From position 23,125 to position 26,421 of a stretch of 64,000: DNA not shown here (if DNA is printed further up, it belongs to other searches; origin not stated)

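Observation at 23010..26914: Excisionase-type HTH gene abutting a GT2-GT2-Wzx triple fusion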

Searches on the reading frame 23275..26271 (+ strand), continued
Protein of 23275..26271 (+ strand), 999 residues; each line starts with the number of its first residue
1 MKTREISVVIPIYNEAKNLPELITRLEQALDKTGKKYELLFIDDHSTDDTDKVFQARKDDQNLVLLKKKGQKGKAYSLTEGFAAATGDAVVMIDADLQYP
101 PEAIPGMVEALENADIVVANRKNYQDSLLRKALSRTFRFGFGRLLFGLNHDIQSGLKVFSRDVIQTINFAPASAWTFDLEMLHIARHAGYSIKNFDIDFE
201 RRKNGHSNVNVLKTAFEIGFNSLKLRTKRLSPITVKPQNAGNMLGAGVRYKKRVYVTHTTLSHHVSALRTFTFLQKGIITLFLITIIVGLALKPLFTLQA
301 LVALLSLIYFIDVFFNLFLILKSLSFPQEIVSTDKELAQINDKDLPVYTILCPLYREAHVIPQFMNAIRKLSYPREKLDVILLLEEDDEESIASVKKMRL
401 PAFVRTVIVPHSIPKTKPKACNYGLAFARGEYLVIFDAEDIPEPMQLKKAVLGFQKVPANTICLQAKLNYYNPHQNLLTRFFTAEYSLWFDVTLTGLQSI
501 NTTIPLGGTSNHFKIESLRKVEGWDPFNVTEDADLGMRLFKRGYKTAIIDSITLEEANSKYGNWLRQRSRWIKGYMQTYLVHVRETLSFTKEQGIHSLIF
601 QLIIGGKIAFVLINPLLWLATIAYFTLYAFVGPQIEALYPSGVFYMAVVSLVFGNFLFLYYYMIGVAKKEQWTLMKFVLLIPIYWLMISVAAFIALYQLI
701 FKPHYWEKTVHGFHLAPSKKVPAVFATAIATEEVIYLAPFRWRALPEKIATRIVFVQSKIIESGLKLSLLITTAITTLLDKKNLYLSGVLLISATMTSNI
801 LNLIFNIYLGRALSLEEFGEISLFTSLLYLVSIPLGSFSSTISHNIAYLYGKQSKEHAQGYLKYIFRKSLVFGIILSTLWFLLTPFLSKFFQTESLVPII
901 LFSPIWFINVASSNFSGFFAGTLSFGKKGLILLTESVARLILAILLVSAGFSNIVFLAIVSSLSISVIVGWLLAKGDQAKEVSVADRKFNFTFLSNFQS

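Call 9: find_homologous_proteins(query=window:23275-26271:+, max_evalue=1e-10)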
Query window:23275-26271:+ (999 aa): 5129 proteins with E <= 1e-10 among 8000 candidates; the best 120 are listed.
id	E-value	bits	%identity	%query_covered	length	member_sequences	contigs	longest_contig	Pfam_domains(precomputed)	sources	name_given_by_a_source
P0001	0.0e+0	2215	100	100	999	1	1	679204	PF13632.13,PF01943.23,PF10111.15,PF13506.14,PF13641.13,PF13440.12,PF00535.33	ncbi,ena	-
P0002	0.0e+0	1546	70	99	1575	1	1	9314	PF13632.13,PF01943.23,PF13641.13,PF00534.27,PF13579.13,PF13439.13,PF00535.33,PF20706.4,PF13692.13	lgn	-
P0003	0.0e+0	1534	68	97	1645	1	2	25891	PF10111.15,PF13506.14,PF13579.13,PF13524.13,PF13439.13,PF00535.33,PF13692.13,PF13632.13,PF13641.13,PF00534.27,PF13440.12,PF20706.4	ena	-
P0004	0.0e+0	1497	67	99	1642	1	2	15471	PF01943.23,PF10111.15,PF13506.14,PF13579.13,PF13524.13,PF13439.13,PF00535.33,PF13692.13,PF13632.13,PF13641.13,PF00534.27,PF20706.4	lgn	-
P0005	0.0e+0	1466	67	99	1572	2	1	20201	PF13632.13,PF10111.15,PF13506.14,PF13641.13,PF00534.27,PF13579.13,PF13439.13,PF00535.33,PF20706.4,PF13692.13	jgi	jgi:cellulose synthase/poly-beta-1,6-N-acetylglucosamine synthase-like glycosyltransferase/glycosylt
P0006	0.0e+0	1407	64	99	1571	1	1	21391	PF13632.13,PF10111.15,PF13506.14,PF13641.13,PF00534.27,PF13579.13,PF13524.13,PF13439.13,PF00535.33,PF20706.4,PF13692.13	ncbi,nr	ncbi:MAG TPA: glycosyltransferase [Patescibacteria group bacterium]|nr:glycosyltransferase [Patescib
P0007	0.0e+0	1291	59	99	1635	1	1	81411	PF13632.13,PF01943.23,PF10111.15,PF13506.14,PF13641.13,PF00534.27,PF13439.13,PF00535.33,PF20706.4,PF13692.13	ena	-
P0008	0.0e+0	1284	58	99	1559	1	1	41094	PF13632.13,PF13506.14,PF13641.13,PF00534.27,PF13579.13,PF13439.13,PF00535.33,PF20706.4,PF13692.13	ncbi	-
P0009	0.0e+0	1279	59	99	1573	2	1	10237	PF13632.13,PF10111.15,PF13506.14,PF13641.13,PF00534.27,PF13579.13,PF13439.13,PF00535.33,PF20706.4,PF13692.13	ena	-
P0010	0.0e+0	1277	59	99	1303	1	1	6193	PF13632.13,PF10111.15,PF13641.13,PF13439.13,PF00535.33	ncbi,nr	ncbi:MAG: glycosyltransferase, partial [bacterium]|nr:glycosyltransferase [bacterium]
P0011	0.0e+0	1268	57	100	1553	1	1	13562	PF13632.13,PF10111.15,PF13506.14,PF13641.13,PF00534.27,PF13579.13,PF13524.13,PF13439.13,PF00535.33,PF20706.4,PF13692.13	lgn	-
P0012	0.0e+0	1263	57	99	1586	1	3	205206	PF13632.13,PF13641.13,PF00534.27,PF13579.13,PF13524.13,PF13439.13,PF00535.33,PF20706.4,PF13692.13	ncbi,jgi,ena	-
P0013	0.0e+0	1260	59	99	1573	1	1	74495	PF13632.13,PF10111.15,PF13506.14,PF13641.13,PF00534.27,PF13579.13,PF13439.13,PF00535.33,PF20706.4,PF13692.13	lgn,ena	-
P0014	0.0e+0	1260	58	99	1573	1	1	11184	PF13632.13,PF10111.15,PF13641.13,PF00534.27,PF13579.13,PF13439.13,PF00535.33,PF20706.4,PF13692.13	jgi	-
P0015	0.0e+0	1247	60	97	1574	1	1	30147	PF13632.13,PF13506.14,PF13641.13,PF00534.27,PF13524.13,PF13439.13,PF00535.33,PF20706.4,PF13692.13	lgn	-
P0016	0.0e+0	1247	58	99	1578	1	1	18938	PF13632.13,PF10111.15,PF13641.13,PF00534.27,PF13579.13,PF13439.13,PF00535.33,PF20706.4,PF13692.13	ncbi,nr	ncbi:MAG: glycosyltransferase [Candidatus Levybacteria bacterium]|nr:glycosyltransferase [Candidatus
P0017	0.0e+0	1243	58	99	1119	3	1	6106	PF13632.13,PF10111.15,PF13506.14,PF13641.13,PF00535.33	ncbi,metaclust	ncbi:MAG: hypothetical protein A3C22_02085, partial [Candidatus Levybacteria bacterium RIFCSPHIGHO2_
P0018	0.0e+0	1242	59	97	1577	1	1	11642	PF13632.13,PF13506.14,PF13641.13,PF00534.27,PF13579.13,PF13439.13,PF00535.33,PF20706.4,PF13692.13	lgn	-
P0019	0.0e+0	1239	56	99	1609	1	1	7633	PF13632.13,PF13506.14,PF13641.13,PF00534.27,PF13439.13,PF00535.33,PF20706.4,PF13692.13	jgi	jgi:cellulose synthase/poly-beta-1,6-N-acetylglucosamine synthase-like glycosyltransferase/glycosylt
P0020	0.0e+0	1236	57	99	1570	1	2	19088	PF01943.23,PF10111.15,PF13506.14,PF13579.13,PF13524.13,PF13439.13,PF00535.33,PF13692.13,PF13632.13,PF13641.13,PF00534.27,PF20706.4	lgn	-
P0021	0.0e+0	1235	58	99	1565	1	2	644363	PF13632.13,PF01943.23,PF10111.15,PF13641.13,PF00534.27,PF13439.13,PF00535.33,PF20706.4,PF13692.13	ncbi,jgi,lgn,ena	-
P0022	0.0e+0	1232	56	98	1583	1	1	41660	PF13632.13,PF13641.13,PF00534.27,PF13579.13,PF13524.13,PF13439.13,PF00535.33,PF20706.4,PF13692.13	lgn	-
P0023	0.0e+0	1227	57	99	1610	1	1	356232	PF13632.13,PF10111.15,PF13506.14,PF13641.13,PF00534.27,PF13579.13,PF13524.13,PF13439.13,PF00535.33,PF20706.4,PF13692.13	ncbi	-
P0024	0.0e+0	1225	56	99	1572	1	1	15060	PF13632.13,PF13506.14,PF13641.13,PF00534.27,PF13579.13,PF13439.13,PF00535.33,PF20706.4,PF13692.13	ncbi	-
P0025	0.0e+0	1212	58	97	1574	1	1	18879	PF13632.13,PF01943.23,PF10111.15,PF13506.14,PF13641.13,PF00534.27,PF13439.13,PF13440.12,PF00535.33,PF20706.4,PF13692.13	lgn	-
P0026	0.0e+0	1211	57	99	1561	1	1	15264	PF13632.13,PF10111.15,PF13641.13,PF00534.27,PF13524.13,PF13439.13,PF13440.12,PF00535.33,PF20706.4,PF13692.13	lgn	-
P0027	0.0e+0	1208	56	99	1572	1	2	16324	PF13632.13,PF10111.15,PF13506.14,PF13641.13,PF00534.27,PF13579.13,PF13439.13,PF00535.33,PF20706.4,PF13692.13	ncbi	-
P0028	0.0e+0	1208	56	98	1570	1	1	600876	PF13632.13,PF13641.13,PF00534.27,PF13524.13,PF13439.13,PF00535.33,PF20706.4,PF13692.13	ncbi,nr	ncbi:MAG: glycosyltransferase [Candidatus Levybacteria bacterium]|nr:glycosyltransferase [Candidatus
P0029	0.0e+0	1207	55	100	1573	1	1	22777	PF13632.13,PF13506.14,PF13641.13,PF00534.27,PF13579.13,PF13439.13,PF00535.33,PF20706.4,PF13692.13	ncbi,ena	-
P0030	0.0e+0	1205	57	96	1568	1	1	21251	PF13632.13,PF10111.15,PF13506.14,PF13641.13,PF00534.27,PF13439.13,PF00535.33,PF20706.4,PF13692.13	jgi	-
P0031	0.0e+0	1205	57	99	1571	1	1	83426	PF01943.23,PF10111.15,PF13579.13,PF13524.13,PF13439.13,PF00535.33,PF13692.13,PF13632.13,PF13641.13,PF00534.27,PF13440.12,PF20706.4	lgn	-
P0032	0.0e+0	1203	56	97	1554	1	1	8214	PF13632.13,PF10111.15,PF13506.14,PF13641.13,PF00534.27,PF13524.13,PF13439.13,PF00535.33,PF20706.4,PF13692.13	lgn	-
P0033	0.0e+0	1192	56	99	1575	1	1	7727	PF13632.13,PF13506.14,PF13641.13,PF00534.27,PF13579.13,PF13439.13,PF00535.33,PF20706.4,PF13692.13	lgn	-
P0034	0.0e+0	1191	54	99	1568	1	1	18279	PF13632.13,PF01943.23,PF10111.15,PF13506.14,PF13641.13,PF00534.27,PF13579.13,PF13439.13,PF00535.33,PF20706.4,PF13692.13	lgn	-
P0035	0.0e+0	1190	56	98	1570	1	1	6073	PF13632.13,PF13506.14,PF13641.13,PF00534.27,PF13439.13,PF00535.33,PF20706.4,PF13692.13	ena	-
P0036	0.0e+0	1189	55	99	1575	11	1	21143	PF13632.13,PF10111.15,PF13506.14,PF13641.13,PF00534.27,PF13579.13,PF13439.13,PF00535.33,PF20706.4,PF13692.13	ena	-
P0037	0.0e+0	1185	55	98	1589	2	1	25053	PF13632.13,PF13641.13,PF00534.27,PF13579.13,PF13439.13,PF00535.33,PF20706.4,PF13692.13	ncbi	-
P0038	0.0e+0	1185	55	98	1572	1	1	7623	PF13632.13,PF10111.15,PF13506.14,PF13641.13,PF00534.27,PF13439.13,PF00535.33,PF20706.4,PF13692.13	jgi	jgi:cellulose synthase/poly-beta-1,6-N-acetylglucosamine synthase-like glycosyltransferase/glycosylt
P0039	0.0e+0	1179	56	99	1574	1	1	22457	PF13632.13,PF13641.13,PF00534.27,PF13579.13,PF13439.13,PF00535.33,PF20706.4,PF13692.13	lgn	-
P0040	0.0e+0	1179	55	99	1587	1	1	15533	PF13632.13,PF10111.15,PF13506.14,PF13641.13,PF00534.27,PF13579.13,PF13524.13,PF13439.13,PF00535.33,PF20706.4,PF13692.13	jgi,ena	-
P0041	0.0e+0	1176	54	99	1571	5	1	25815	PF13632.13,PF01943.23,PF13641.13,PF00534.27,PF13579.13,PF13439.13,PF00535.33,PF20706.4,PF13692.13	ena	-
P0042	0.0e+0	1173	54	100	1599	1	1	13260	PF13632.13,PF13641.13,PF00534.27,PF13524.13,PF13439.13,PF00535.33,PF20706.4,PF13692.13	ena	-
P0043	0.0e+0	1172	55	99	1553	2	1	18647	PF13632.13,PF10111.15,PF13506.14,PF13641.13,PF00534.27,PF13439.13,PF00535.33,PF20706.4,PF13692.13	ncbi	-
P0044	0.0e+0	1172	69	74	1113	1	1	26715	PF13632.13,PF10111.15,PF13641.13,PF00534.27,PF13524.13,PF13439.13,PF00535.33,PF20706.4,PF13692.13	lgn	-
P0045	0.0e+0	1167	54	98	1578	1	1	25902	PF13632.13,PF10111.15,PF13641.13,PF00534.27,PF13579.13,PF13439.13,PF00535.33,PF20706.4,PF13692.13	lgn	-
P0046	0.0e+0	1161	53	99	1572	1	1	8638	PF13632.13,PF01943.23,PF13506.14,PF13641.13,PF00534.27,PF13579.13,PF13439.13,PF00535.33,PF20706.4,PF13692.13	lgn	-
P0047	0.0e+0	1156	53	97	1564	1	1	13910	PF13632.13,PF10111.15,PF13506.14,PF13641.13,PF00534.27,PF13579.13,PF13439.13,PF00535.33,PF20706.4,PF13692.13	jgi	jgi:cellulose synthase/poly-beta-1,6-N-acetylglucosamine synthase-like glycosyltransferase/glycosylt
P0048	0.0e+0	1155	53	99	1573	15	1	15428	PF13632.13,PF10111.15,PF13641.13,PF00534.27,PF13579.13,PF13439.13,PF00535.33,PF20706.4,PF13692.13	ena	-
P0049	0.0e+0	1153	55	97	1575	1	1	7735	PF13632.13,PF10111.15,PF13506.14,PF13641.13,PF00534.27,PF13579.13,PF13439.13,PF00535.33,PF20706.4,PF13692.13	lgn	-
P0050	0.0e+0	1150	56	97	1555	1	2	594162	PF13632.13,PF13641.13,PF00534.27,PF13524.13,PF13439.13,PF00535.33,PF20706.4,PF13692.13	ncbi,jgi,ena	-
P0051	0.0e+0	1147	56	92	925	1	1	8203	PF13632.13,PF10111.15,PF13506.14,PF13641.13,PF00535.33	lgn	-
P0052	0.0e+0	1147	55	97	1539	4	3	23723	PF13632.13,PF10111.15,PF13506.14,PF13641.13,PF00534.27,PF13579.13,PF13439.13,PF00535.33,PF20706.4,PF13692.13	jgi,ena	-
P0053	0.0e+0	1147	55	96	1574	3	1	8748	PF13632.13,PF10111.15,PF13641.13,PF00534.27,PF13524.13,PF13439.13,PF00535.33,PF20706.4,PF13692.13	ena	-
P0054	0.0e+0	1146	54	99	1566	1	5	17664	PF13632.13,PF10111.15,PF13506.14,PF13641.13,PF00534.27,PF13439.13,PF00535.33,PF20706.4,PF13692.13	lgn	-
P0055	0.0e+0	1146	52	100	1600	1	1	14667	PF13632.13,PF10111.15,PF13506.14,PF13641.13,PF00534.27,PF13579.13,PF13439.13,PF00535.33,PF20706.4,PF13692.13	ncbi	-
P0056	0.0e+0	1146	54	98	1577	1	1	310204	PF13632.13,PF10111.15,PF13641.13,PF00534.27,PF13579.13,PF13524.13,PF13439.13,PF00535.33,PF20706.4,PF13692.13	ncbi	-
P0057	0.0e+0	1145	54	98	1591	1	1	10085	PF13632.13,PF01943.23,PF10111.15,PF13506.14,PF13641.13,PF00534.27,PF13579.13,PF13439.13,PF00535.33,PF20706.4,PF13692.13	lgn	-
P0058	0.0e+0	1143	55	97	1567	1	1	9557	PF13632.13,PF10111.15,PF13506.14,PF13641.13,PF00534.27,PF13579.13,PF13524.13,PF13439.13,PF00535.33,PF20706.4,PF13692.13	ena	-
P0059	0.0e+0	1140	53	99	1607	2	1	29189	PF13632.13,PF10111.15,PF13506.14,PF13641.13,PF00534.27,PF13439.13,PF00535.33,PF20706.4,PF13692.13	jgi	-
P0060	0.0e+0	1140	54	97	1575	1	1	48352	PF13632.13,PF10111.15,PF13506.14,PF13641.13,PF00534.27,PF13579.13,PF13439.13,PF00535.33,PF20706.4,PF13692.13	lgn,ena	-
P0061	0.0e+0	1139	53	98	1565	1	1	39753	PF13632.13,PF10111.15,PF13641.13,PF00534.27,PF13579.13,PF13439.13,PF00535.33,PF20706.4,PF13692.13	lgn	-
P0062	0.0e+0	1138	54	99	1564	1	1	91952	PF13632.13,PF10111.15,PF13506.14,PF13641.13,PF00534.27,PF13579.13,PF13439.13,PF00535.33,PF20706.4,PF13692.13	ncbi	-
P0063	0.0e+0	1137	55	97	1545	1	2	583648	PF13632.13,PF10111.15,PF13506.14,PF13641.13,PF00534.27,PF13579.13,PF13439.13,PF00535.33,PF20706.4,PF13692.13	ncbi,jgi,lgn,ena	-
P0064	0.0e+0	1136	56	94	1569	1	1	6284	PF13632.13,PF10111.15,PF13506.14,PF13641.13,PF00534.27,PF13579.13,PF13439.13,PF00535.33,PF20706.4,PF13692.13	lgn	-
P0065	0.0e+0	1134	53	99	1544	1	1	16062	PF13632.13,PF10111.15,PF13506.14,PF13641.13,PF00534.27,PF13579.13,PF13439.13,PF00535.33,PF20706.4,PF13692.13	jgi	-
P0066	0.0e+0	1134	54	97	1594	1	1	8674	PF13632.13,PF10111.15,PF13506.14,PF13641.13,PF00534.27,PF13579.13,PF13439.13,PF00535.33,PF20706.4,PF13692.13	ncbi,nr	ncbi:MAG TPA: glycosyltransferase [Patescibacteria group bacterium]|nr:glycosyltransferase [Patescib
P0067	0.0e+0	1131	54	97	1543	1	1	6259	PF13632.13,PF10111.15,PF13506.14,PF13641.13,PF00534.27,PF13439.13,PF00535.33,PF20706.4,PF13692.13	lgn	-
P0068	0.0e+0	1131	52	99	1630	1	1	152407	PF13632.13,PF10111.15,PF13506.14,PF13641.13,PF00534.27,PF13439.13,PF00535.33,PF20706.4,PF13692.13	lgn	-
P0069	0.0e+0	1130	54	97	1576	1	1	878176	PF13632.13,PF13506.14,PF13641.13,PF00534.27,PF13579.13,PF13439.13,PF00535.33,PF20706.4,PF13692.13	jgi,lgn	-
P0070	0.0e+0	1126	52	99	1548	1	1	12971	PF13632.13,PF10111.15,PF13506.14,PF13641.13,PF00534.27,PF13439.13,PF00535.33,PF20706.4,PF13692.13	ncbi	-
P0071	0.0e+0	1126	53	99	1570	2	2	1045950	PF13632.13,PF10111.15,PF13506.14,PF13641.13,PF00534.27,PF13579.13,PF13439.13,PF00535.33,PF20706.4,PF13692.13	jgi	jgi:cellulose synthase/poly-beta-1,6-N-acetylglucosamine synthase-like glycosyltransferase/glycosylt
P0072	0.0e+0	1124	52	99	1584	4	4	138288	PF13632.13,PF13506.14,PF13641.13,PF00534.27,PF13579.13,PF13439.13,PF00535.33,PF20706.4,PF13692.13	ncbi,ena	-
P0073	0.0e+0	1124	52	99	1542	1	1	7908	PF13632.13,PF01943.23,PF10111.15,PF13506.14,PF13641.13,PF00534.27,PF13579.13,PF13439.13,PF00535.33,PF20706.4,PF13692.13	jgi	-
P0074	0.0e+0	1122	54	97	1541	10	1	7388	PF13632.13,PF10111.15,PF13506.14,PF13641.13,PF00534.27,PF13579.13,PF13439.13,PF00535.33,PF20706.4,PF13692.13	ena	-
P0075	0.0e+0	1122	53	98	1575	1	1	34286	PF13632.13,PF10111.15,PF13506.14,PF13641.13,PF00534.27,PF13439.13,PF00535.33,PF20706.4,PF13692.13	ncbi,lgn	-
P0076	0.0e+0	1120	53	99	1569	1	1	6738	PF13632.13,PF10111.15,PF13506.14,PF13641.13,PF00534.27,PF13579.13,PF13439.13,PF00535.33,PF20706.4,PF13692.13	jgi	-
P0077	0.0e+0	1119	54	97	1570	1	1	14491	PF13632.13,PF10111.15,PF13506.14,PF13641.13,PF00534.27,PF13439.13,PF00535.33,PF20706.4,PF13692.13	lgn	-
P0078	0.0e+0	1118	52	99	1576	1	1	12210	PF13632.13,PF13506.14,PF13641.13,PF00534.27,PF13439.13,PF00535.33,PF20706.4,PF13692.13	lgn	-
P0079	0.0e+0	1117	52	99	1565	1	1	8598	PF13632.13,PF01943.23,PF10111.15,PF13641.13,PF00534.27,PF13439.13,PF00535.33,PF20706.4,PF13692.13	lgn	-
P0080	0.0e+0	1117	52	99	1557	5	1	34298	PF13632.13,PF10111.15,PF13641.13,PF00534.27,PF13579.13,PF13439.13,PF00535.33,PF20706.4,PF13692.13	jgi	-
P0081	0.0e+0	1116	53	97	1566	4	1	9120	PF13632.13,PF10111.15,PF13506.14,PF13641.13,PF00534.27,PF13579.13,PF13439.13,PF00535.33,PF20706.4,PF13692.13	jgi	jgi:cellulose synthase/poly-beta-1,6-N-acetylglucosamine synthase-like glycosyltransferase/glycosylt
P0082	0.0e+0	1114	52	97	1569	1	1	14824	PF13632.13,PF10111.15,PF13506.14,PF13641.13,PF00534.27,PF13579.13,PF13439.13,PF00535.33,PF20706.4,PF13692.13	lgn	-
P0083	0.0e+0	1112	51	99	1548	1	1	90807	PF13632.13,PF10111.15,PF13506.14,PF13641.13,PF00534.27,PF13579.13,PF13439.13,PF00535.33,PF20706.4,PF13692.13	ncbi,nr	ncbi:MAG: glycosyltransferase [Candidatus Curtissbacteria bacterium]|nr:glycosyltransferase [Candida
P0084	0.0e+0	1112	52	99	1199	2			PF13632.13,PF10111.15,PF13506.14,PF13641.13,PF13440.12,PF00535.33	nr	nr:glycosyltransferase [Candidatus Levybacteria bacterium]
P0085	0.0e+0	1112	52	99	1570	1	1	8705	PF13632.13,PF10111.15,PF13506.14,PF13641.13,PF00534.27,PF13579.13,PF13439.13,PF00535.33,PF20706.4,PF13692.13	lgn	-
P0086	0.0e+0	1112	54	97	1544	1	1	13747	PF13632.13,PF10111.15,PF13506.14,PF13641.13,PF00534.27,PF13579.13,PF13524.13,PF13439.13,PF00535.33,PF20706.4,PF13692.13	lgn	-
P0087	0.0e+0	1111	51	100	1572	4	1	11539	PF13632.13,PF13506.14,PF13641.13,PF00534.27,PF13579.13,PF13439.13,PF00535.33,PF20706.4,PF13692.13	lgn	-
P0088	0.0e+0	1111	54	99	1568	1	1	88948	PF13632.13,PF10111.15,PF13506.14,PF13641.13,PF00534.27,PF13439.13,PF00535.33,PF20706.4,PF13692.13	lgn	-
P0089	0.0e+0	1110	52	99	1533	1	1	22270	PF13632.13,PF10111.15,PF13506.14,PF13641.13,PF00534.27,PF13579.13,PF13439.13,PF13440.12,PF00535.33,PF20706.4,PF13692.13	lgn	-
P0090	0.0e+0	1110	52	99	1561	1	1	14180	PF13632.13,PF13506.14,PF13641.13,PF00534.27,PF13579.13,PF13439.13,PF00535.33,PF20706.4,PF13692.13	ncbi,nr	ncbi:MAG: glycosyltransferase [bacterium]|nr:glycosyltransferase [bacterium]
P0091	0.0e+0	1109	66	71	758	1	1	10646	PF13632.13,PF13506.14,PF13641.13,PF00535.33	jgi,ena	-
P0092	0.0e+0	1109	50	99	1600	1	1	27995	PF13632.13,PF10111.15,PF13641.13,PF00534.27,PF13579.13,PF13439.13,PF00535.33,PF20706.4,PF13692.13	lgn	-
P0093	0.0e+0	1108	53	98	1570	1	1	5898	PF13632.13,PF13506.14,PF13641.13,PF00534.27,PF13579.13,PF13439.13,PF00535.33,PF20706.4,PF13692.13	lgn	-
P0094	0.0e+0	1107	51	98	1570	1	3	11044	PF13632.13,PF01943.23,PF13506.14,PF13641.13,PF00534.27,PF13579.13,PF13439.13,PF00535.33,PF20706.4,PF13692.13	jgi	-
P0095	0.0e+0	1105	52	98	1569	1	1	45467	PF13632.13,PF13506.14,PF13641.13,PF00534.27,PF13439.13,PF00535.33,PF20706.4,PF13692.13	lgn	-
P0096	0.0e+0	1103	51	99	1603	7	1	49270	PF13632.13,PF10111.15,PF13506.14,PF13641.13,PF00534.27,PF13579.13,PF13439.13,PF00535.33,PF20706.4,PF13692.13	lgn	-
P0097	0.0e+0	1102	52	97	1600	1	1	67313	PF13632.13,PF10111.15,PF13506.14,PF13641.13,PF00534.27,PF13439.13,PF00535.33,PF20706.4,PF13692.13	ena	-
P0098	0.0e+0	1102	51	97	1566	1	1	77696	PF13632.13,PF13506.14,PF13641.13,PF00534.27,PF13579.13,PF13524.13,PF13439.13,PF00535.33,PF20706.4,PF13692.13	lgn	-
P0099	0.0e+0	1101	54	97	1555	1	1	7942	PF13632.13,PF01943.23,PF10111.15,PF13506.14,PF13641.13,PF00534.27,PF13579.13,PF13439.13,PF00535.33,PF20706.4,PF13692.13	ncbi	-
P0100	0.0e+0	1101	53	96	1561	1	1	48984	PF13632.13,PF10111.15,PF13506.14,PF13641.13,PF00534.27,PF13579.13,PF13524.13,PF13439.13,PF00535.33,PF20706.4,PF13692.13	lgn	-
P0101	0.0e+0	1100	65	72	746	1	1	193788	PF13632.13,PF13506.14,PF13641.13,PF00535.33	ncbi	-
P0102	0.0e+0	1100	51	97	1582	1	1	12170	PF13632.13,PF10111.15,PF13506.14,PF13641.13,PF00534.27,PF13579.13,PF13439.13,PF00535.33,PF20706.4,PF13692.13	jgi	jgi:glycosyltransferase XagB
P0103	0.0e+0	1099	53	99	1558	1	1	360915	PF13632.13,PF10111.15,PF13506.14,PF13641.13,PF00534.27,PF13579.13,PF13439.13,PF00535.33,PF20706.4,PF13692.13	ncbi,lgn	-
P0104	0.0e+0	1098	51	99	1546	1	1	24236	PF13632.13,PF13506.14,PF13641.13,PF00534.27,PF13579.13,PF13439.13,PF00535.33,PF20706.4,PF13692.13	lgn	-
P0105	0.0e+0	1097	50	98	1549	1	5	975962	PF13632.13,PF01943.23,PF13506.14,PF13641.13,PF00534.27,PF13439.13,PF00535.33,PF20706.4,PF13692.13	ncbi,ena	-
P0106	0.0e+0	1096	51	99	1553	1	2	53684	PF13632.13,PF10111.15,PF13506.14,PF13641.13,PF00534.27,PF13579.13,PF13439.13,PF00535.33,PF20706.4,PF13692.13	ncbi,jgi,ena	-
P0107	0.0e+0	1096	51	99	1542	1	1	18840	PF13632.13,PF10111.15,PF13506.14,PF13641.13,PF00534.27,PF13439.13,PF00535.33,PF20706.4,PF13692.13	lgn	-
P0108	0.0e+0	1096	66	72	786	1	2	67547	PF13632.13,PF10111.15,PF13506.14,PF13641.13,PF00535.33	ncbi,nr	ncbi:MAG TPA: glycosyltransferase [Patescibacteria group bacterium]|nr:glycosyltransferase [Patescib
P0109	0.0e+0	1094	52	97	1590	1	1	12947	PF13632.13,PF13506.14,PF13641.13,PF00534.27,PF13579.13,PF13439.13,PF00535.33,PF20706.4,PF13692.13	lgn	-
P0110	0.0e+0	1092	51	99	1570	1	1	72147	PF13632.13,PF10111.15,PF13506.14,PF13641.13,PF00534.27,PF13579.13,PF13439.13,PF00535.33,PF20706.4,PF13692.13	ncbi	-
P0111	0.0e+0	1091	51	98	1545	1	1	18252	PF13632.13,PF13506.14,PF13641.13,PF00534.27,PF13579.13,PF13439.13,PF00535.33,PF20706.4,PF13692.13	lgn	-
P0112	0.0e+0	1090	53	97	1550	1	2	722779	PF13632.13,PF10111.15,PF13506.14,PF13641.13,PF00534.27,PF13579.13,PF13439.13,PF00535.33,PF20706.4,PF13692.13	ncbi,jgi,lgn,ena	-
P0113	0.0e+0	1089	59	84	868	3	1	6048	PF13632.13,PF10111.15,PF13506.14,PF13641.13,PF00535.33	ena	-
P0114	0.0e+0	1089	52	97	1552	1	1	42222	PF13632.13,PF10111.15,PF13506.14,PF13641.13,PF00534.27,PF13439.13,PF00535.33,PF20706.4,PF13692.13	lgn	-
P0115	0.0e+0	1088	52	98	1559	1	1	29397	PF13632.13,PF10111.15,PF13506.14,PF13641.13,PF00534.27,PF13579.13,PF13439.13,PF00535.33,PF20706.4,PF13692.13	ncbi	-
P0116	0.0e+0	1087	58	86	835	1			PF13632.13,PF13506.14,PF13641.13,PF00535.33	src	-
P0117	0.0e+0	1087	51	97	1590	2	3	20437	PF13632.13,PF13506.14,PF13641.13,PF00534.27,PF13524.13,PF13439.13,PF00535.33,PF20706.4,PF13692.13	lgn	-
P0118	0.0e+0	1087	65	71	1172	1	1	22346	PF13632.13,PF10111.15,PF13506.14,PF13641.13,PF00534.27,PF13439.13,PF00535.33,PF20706.4,PF13692.13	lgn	-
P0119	0.0e+0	1086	51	99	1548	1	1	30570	PF13632.13,PF13506.14,PF13641.13,PF00534.27,PF13579.13,PF13439.13,PF00535.33,PF20706.4,PF13692.13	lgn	-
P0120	0.0e+0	1084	52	98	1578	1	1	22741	PF13632.13,PF13506.14,PF13641.13,PF00534.27,PF13579.13,PF13439.13,PF00535.33,PF20706.4,PF13692.13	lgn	-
